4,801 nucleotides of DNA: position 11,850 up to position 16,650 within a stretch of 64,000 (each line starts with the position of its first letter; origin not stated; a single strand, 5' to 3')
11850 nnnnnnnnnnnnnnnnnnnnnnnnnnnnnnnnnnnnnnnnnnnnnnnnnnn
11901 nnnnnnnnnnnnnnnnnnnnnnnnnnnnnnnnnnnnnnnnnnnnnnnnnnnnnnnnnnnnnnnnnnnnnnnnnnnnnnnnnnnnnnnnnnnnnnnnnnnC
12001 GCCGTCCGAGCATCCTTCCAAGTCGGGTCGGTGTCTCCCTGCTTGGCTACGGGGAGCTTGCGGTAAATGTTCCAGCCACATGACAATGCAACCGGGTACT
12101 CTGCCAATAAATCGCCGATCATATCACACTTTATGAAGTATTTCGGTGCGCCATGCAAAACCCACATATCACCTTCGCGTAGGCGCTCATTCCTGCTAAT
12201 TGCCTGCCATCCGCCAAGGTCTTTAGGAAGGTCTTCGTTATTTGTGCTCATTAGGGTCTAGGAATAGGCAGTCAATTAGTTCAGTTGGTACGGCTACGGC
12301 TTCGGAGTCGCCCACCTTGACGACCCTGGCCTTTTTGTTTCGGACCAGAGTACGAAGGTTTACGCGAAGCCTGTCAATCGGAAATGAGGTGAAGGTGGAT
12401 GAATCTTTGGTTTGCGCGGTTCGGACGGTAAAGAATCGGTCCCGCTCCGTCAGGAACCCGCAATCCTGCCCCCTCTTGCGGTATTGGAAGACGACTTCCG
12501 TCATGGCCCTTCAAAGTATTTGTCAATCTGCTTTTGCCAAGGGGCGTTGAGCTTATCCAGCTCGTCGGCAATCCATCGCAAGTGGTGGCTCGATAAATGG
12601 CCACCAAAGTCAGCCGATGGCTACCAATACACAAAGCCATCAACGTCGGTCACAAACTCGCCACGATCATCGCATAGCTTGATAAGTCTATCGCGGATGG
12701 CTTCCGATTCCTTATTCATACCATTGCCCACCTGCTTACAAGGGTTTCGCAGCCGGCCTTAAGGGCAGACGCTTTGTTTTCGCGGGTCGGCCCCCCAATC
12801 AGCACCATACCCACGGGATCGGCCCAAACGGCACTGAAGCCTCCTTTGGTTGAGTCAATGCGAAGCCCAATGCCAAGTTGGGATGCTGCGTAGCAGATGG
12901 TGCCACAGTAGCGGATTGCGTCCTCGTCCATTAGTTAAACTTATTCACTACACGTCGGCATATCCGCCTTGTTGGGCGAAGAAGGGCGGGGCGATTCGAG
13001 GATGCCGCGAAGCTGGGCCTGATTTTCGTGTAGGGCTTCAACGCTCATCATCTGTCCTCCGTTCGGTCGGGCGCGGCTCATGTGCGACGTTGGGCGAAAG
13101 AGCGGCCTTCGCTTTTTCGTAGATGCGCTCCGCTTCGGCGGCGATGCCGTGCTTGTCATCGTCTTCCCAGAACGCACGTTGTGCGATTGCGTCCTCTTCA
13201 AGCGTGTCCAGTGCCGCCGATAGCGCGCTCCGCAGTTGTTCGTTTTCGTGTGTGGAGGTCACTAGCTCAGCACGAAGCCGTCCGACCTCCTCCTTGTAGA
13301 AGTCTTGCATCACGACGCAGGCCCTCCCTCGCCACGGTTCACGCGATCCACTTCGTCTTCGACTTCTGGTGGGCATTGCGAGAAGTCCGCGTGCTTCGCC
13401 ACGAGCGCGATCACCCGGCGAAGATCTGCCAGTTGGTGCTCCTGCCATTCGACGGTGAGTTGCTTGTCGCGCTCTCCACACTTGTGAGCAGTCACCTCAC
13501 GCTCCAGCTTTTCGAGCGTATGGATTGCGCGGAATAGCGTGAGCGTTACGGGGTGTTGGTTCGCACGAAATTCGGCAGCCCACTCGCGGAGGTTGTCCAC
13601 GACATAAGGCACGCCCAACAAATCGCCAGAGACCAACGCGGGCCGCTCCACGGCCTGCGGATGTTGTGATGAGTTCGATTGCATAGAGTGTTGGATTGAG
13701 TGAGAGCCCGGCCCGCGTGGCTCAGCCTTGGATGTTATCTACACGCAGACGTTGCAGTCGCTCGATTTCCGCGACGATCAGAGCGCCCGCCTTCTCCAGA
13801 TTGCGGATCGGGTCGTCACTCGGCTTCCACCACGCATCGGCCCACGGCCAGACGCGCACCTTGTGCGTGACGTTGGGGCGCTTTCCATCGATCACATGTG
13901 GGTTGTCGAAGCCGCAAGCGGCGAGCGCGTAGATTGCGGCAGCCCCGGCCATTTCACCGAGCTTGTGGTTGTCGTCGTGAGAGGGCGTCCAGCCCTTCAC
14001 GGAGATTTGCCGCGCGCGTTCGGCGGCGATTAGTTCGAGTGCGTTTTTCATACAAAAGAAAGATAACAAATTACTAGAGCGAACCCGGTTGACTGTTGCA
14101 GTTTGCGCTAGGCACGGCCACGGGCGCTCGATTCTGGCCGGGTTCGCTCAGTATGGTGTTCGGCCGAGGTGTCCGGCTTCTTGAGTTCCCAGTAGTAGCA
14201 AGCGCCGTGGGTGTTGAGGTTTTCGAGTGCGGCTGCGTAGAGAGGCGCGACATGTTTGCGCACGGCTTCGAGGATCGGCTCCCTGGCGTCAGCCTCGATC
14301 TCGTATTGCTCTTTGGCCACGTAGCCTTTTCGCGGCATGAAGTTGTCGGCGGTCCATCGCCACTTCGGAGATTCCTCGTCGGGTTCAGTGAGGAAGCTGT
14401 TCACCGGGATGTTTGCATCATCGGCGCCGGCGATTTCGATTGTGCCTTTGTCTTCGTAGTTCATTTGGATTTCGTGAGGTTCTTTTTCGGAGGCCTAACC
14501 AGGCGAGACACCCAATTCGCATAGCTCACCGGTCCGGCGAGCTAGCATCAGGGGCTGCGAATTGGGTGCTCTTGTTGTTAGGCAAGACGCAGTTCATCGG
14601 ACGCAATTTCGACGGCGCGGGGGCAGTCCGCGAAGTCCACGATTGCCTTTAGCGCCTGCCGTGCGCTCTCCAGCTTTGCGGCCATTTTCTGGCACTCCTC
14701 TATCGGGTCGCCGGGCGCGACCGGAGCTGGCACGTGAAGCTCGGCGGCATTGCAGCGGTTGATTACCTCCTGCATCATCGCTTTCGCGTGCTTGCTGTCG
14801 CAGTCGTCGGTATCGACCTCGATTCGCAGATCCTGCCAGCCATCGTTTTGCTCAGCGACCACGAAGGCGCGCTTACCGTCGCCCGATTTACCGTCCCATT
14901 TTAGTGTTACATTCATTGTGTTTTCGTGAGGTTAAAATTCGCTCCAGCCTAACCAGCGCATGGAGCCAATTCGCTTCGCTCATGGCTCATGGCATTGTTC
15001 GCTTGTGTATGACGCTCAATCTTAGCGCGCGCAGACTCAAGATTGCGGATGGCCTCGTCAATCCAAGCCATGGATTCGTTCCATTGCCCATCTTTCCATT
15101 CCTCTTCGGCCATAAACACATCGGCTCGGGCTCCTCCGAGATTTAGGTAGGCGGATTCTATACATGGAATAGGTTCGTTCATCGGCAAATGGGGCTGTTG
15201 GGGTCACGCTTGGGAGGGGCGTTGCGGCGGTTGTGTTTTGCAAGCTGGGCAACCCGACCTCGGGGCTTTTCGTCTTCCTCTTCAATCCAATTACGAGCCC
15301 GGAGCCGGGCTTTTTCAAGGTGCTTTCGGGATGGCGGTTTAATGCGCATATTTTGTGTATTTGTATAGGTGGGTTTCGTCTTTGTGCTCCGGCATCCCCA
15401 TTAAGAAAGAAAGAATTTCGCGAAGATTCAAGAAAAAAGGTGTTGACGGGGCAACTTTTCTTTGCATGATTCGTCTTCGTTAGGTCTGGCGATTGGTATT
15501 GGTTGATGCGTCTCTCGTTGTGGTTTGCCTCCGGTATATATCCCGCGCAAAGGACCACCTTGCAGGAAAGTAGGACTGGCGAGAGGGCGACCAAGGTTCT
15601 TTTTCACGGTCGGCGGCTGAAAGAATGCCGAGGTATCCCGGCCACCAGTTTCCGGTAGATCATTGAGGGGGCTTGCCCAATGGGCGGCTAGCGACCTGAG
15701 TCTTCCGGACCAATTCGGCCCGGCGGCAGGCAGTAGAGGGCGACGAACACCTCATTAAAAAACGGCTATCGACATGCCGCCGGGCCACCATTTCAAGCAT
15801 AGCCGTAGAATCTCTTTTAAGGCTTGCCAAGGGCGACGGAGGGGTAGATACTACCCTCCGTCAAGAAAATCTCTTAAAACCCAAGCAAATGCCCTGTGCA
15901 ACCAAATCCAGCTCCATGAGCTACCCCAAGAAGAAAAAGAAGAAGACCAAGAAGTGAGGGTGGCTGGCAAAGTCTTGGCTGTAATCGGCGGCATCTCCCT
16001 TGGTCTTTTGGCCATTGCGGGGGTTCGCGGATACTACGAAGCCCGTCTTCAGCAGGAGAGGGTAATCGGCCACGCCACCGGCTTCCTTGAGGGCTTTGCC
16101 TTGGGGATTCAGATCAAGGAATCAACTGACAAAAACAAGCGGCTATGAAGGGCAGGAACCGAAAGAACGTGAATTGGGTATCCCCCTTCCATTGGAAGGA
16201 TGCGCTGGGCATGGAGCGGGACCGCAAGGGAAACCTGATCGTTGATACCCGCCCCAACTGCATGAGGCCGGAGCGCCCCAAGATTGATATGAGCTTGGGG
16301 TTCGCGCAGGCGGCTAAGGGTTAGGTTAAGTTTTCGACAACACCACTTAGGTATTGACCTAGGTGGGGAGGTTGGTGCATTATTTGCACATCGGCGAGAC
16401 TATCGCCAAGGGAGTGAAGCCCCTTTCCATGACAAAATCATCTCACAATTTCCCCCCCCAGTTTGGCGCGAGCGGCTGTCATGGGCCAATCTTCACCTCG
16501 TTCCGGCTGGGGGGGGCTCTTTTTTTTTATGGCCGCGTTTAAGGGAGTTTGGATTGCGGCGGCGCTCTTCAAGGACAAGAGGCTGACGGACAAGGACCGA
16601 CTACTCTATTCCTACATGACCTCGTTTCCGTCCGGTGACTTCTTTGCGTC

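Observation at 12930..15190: Array A: tandem ORF-then-hairpin units with textbook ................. core boxes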

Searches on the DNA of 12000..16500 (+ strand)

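Call 4: search_dna_similar(query=window:12000-16500:+, collection=phages, mode=distant)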
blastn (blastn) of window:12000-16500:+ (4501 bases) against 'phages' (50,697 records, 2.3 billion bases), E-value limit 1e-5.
Records with a match: 1; places in all: 1; records where one place covers at least 80% of the query: 0.
Best place of each record, by identity: 60-80% 1.
By first word of the organism name: Burkholderia 1.
By host as written in the record: Burkholderia pseudomallei BP82 1.
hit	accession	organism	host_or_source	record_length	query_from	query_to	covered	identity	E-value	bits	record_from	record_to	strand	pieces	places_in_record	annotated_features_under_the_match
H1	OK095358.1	Burkholderia phage phiBt-TXDOH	Burkholderia pseudomallei BP82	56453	1757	1851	2%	79.4%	2e-11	79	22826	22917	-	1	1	hypothetical protein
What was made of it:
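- Tried and rejected: DNA similarity to known phages: one trivial hit (call 4).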

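Call 80: search_with_rna_model(model_id=R2, sources=[L003, L004, L005, L006, L007, L008, L009, L010, L011, L012, L013, L014, L015, L016, L017], filters=default, max_evalue=1)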
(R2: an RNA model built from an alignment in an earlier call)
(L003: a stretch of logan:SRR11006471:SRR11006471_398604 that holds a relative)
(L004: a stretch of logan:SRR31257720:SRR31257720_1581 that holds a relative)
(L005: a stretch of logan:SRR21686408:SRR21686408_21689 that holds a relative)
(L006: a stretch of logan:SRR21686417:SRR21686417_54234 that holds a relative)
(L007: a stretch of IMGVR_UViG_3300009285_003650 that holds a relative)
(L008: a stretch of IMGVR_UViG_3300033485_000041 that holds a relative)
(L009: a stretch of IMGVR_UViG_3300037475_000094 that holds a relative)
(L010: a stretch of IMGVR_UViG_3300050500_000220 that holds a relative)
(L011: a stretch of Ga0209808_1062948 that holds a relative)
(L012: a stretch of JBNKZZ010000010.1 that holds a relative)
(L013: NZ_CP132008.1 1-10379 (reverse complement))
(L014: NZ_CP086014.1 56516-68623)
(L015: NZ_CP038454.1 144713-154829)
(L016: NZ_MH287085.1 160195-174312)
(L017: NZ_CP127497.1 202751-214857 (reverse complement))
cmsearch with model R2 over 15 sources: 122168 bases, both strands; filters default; matches with E-value up to 1: 12.
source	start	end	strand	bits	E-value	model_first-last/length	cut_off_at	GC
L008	915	1028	+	35.5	1.1e-07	1-109/109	no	0.56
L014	6001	6060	-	34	2.8e-07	1-109/109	no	0.5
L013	6011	6070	-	33.3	4.5e-07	1-109/109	no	0.55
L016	7011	7070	-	33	5.7e-07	1-109/109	no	0.58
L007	2912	2972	+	32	1.1e-06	1-109/109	no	0.64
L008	1246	1304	+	26.7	4e-05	1-109/109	no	0.63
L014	4283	4341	-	23.7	0.00031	1-109/109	no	0.66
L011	781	917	+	19.5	0.0054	1-109/109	no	0.5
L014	3895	4025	-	17.6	0.019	1-109/109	no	0.45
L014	10228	10353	-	16.8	0.033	1-109/109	no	0.44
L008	1637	1722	+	15.2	0.1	1-109/109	no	0.62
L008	1637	1738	-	12.4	0.64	1-109/109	no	0.6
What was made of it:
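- On integron attC site: In the reverse direction, the phage model R2 hits genuine attC sites at 17-34 bits (call 80).
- Closest known: Class 1 integron attC sites of the 60-nt aadA/catB type. Same: R2 scores these sites at 33-34 bits (call 80).
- It makes no non-attC hit in the five integron loci (59 kb), which were searched as part of a 122-kb set (call 80).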

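Call 82: search_with_rna_model(model_id=R2, sources=[L003, L004, L005, L007, L008, L009, L010, L011], filters=off, max_evalue=0.5, show_alignments=8)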
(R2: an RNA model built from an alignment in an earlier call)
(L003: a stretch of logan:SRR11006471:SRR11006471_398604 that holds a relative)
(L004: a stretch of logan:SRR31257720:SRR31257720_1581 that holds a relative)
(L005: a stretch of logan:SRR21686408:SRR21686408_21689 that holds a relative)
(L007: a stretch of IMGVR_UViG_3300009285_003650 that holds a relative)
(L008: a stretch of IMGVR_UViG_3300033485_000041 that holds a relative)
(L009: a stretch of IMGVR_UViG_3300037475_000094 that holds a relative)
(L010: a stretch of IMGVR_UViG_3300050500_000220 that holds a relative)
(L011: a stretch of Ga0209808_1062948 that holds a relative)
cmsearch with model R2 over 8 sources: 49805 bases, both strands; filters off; matches with E-value up to 0.5: 10.
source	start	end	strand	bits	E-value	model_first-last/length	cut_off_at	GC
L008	915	1028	+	35.5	4.4e-08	1-109/109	no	0.56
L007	2912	2972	+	32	4.6e-07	1-109/109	no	0.64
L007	2694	2812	+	27.7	8.2e-06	1-109/109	no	0.61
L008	1246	1304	+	26.7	1.6e-05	1-109/109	no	0.63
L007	3171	3298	+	20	0.0016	1-109/109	no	0.59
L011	781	917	+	19.5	0.0022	1-109/109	no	0.5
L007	3171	3298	-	15.2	0.039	1-109/109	no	0.59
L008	1637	1722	+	15.2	0.041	1-109/109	no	0.62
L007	2764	2812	-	13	0.17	1-109/109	no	0.61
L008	1637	1738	-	12.4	0.26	1-109/109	no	0.6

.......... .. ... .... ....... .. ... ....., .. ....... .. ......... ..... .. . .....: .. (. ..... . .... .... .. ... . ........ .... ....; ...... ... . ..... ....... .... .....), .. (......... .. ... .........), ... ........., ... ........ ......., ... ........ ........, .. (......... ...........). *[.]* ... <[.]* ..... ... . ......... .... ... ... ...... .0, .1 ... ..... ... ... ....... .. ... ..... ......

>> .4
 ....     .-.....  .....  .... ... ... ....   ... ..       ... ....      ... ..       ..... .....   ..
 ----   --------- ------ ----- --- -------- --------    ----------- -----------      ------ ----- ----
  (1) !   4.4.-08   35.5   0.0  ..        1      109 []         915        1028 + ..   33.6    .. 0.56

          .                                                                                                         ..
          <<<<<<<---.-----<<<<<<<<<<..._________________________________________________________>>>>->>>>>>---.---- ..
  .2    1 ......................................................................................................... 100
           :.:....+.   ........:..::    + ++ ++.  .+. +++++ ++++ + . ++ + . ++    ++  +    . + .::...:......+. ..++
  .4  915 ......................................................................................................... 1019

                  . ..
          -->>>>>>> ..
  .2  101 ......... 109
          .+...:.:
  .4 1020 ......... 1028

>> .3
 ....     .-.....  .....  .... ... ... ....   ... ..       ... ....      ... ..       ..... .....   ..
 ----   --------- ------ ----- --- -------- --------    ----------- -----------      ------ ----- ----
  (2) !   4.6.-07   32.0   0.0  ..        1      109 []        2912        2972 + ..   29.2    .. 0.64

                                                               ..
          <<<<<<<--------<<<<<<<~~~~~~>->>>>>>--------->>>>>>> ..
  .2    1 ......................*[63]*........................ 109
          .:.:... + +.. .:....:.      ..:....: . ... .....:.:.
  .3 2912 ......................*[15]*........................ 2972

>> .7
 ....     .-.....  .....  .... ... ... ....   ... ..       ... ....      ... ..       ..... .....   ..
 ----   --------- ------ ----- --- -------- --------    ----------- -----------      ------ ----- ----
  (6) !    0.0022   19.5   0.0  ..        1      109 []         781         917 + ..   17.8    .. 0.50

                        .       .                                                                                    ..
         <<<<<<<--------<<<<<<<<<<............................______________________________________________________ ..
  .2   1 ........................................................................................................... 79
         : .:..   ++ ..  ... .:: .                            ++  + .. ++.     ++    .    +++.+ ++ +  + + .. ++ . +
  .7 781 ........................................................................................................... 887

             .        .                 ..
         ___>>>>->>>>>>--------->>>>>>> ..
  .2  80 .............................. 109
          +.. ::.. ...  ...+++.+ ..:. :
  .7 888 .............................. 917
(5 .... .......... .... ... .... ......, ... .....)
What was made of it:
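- The ORF112 family gene is flanked by hairpins both here and in the unrelated contig L007 (call 82).
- Tried and rejected: The metagenome hit (L011) was later scored as a weak family member (19.5 bits; calls 80, 82).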

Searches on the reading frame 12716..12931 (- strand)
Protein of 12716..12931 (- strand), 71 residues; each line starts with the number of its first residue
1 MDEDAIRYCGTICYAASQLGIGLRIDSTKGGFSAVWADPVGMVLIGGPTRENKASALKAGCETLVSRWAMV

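Call 13: search_protein_families(library=phrogs, proteins=[window:12716-12931:-], max_evalue=0.01)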
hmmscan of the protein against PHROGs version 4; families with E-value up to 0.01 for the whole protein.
window:12716-12931:- (71 aa): 0 families

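Call 14: search_protein_families(library=pfam, proteins=[window:12716-12931:-], max_evalue=0.01)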
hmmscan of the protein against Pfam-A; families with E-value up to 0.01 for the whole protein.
window:12716-12931:- (71 aa): 0 families

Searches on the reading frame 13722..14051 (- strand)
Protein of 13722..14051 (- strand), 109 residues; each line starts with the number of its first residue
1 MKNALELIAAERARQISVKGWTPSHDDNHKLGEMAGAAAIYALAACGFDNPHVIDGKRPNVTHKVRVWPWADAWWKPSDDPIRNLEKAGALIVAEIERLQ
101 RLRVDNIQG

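Call 13: search_protein_families(library=phrogs, proteins=[window:13722-14051:-], max_evalue=0.01)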
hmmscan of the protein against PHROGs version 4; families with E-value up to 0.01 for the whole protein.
window:13722-14051:- (109 aa): 9 families
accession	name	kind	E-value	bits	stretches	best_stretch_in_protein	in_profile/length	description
phrog_6628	-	unknown function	2.5e-30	106.6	1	2-102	577-665/685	-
phrog_9434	-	unknown function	3e-30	107.1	1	8-101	405-491/507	-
phrog_11504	-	unknown function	1.5e-27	98.3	1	9-101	283-367/376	-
phrog_9763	-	unknown function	3.3e-26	93.5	1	2-104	149-237/247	-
phrog_3956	-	unknown function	1.5e-22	81.4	1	9-102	498-576/585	-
phrog_6574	-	unknown function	1.5e-20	75.1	1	9-101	115-205/217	-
phrog_19550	-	unknown function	1.1e-19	72.1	1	6-102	90-178/186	-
phrog_14548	-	unknown function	1.2e-17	65.2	1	7-102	288-370/378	-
phrog_28211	-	unknown function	4.3e-14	53.7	1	8-102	131-221/234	-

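Call 14: search_protein_families(library=pfam, proteins=[window:13722-14051:-], max_evalue=0.01)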
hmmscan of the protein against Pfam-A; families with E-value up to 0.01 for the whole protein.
window:13722-14051:- (109 aa): 0 families

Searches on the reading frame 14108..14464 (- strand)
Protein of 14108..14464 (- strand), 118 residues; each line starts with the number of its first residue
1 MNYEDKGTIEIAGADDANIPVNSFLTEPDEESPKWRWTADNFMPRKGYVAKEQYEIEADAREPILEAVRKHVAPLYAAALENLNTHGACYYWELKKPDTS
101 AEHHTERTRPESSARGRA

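Call 13: search_protein_families(library=phrogs, proteins=[window:14108-14464:-], max_evalue=0.01)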
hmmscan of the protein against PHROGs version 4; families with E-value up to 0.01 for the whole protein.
window:14108-14464:- (118 aa): 0 families

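Call 14: search_protein_families(library=pfam, proteins=[window:14108-14464:-], max_evalue=0.01)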
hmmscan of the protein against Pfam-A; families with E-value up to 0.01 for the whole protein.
window:14108-14464:- (118 aa): 0 families

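Call 21: find_related_loci(query=window:14108-14464:-, collection=viral_contigs, flank=6000)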
Query window:14108-14464:- (118 aa) in viral_contigs; peptide patterns used: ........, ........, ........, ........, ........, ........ (x = any residue, [..] = any of these).
14 stretches matched a pattern, but none encodes a relative of the query by tblastn (E <= 1e-3).

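Call 23: find_encoding_contigs(protein=window:14108-14464:-, flank=10000, max_places=10)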
Protein window:14108-14464:- (118 aa): 1 contig read that carries it; 1 place shown.
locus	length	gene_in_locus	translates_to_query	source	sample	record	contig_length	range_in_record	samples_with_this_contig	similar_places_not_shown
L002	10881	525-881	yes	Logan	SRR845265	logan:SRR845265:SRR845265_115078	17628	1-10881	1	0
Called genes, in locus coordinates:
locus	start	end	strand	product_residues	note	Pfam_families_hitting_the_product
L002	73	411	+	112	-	-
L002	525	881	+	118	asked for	-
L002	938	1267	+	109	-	-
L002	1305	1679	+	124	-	-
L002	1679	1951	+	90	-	-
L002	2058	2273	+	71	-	-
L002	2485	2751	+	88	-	-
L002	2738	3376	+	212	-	PF18909:dGTP_diPhyd_N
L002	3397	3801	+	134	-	-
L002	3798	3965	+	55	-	-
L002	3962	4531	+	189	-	-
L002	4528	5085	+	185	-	PF13578:Methyltransf_24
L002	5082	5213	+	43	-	-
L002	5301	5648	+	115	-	-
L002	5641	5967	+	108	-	-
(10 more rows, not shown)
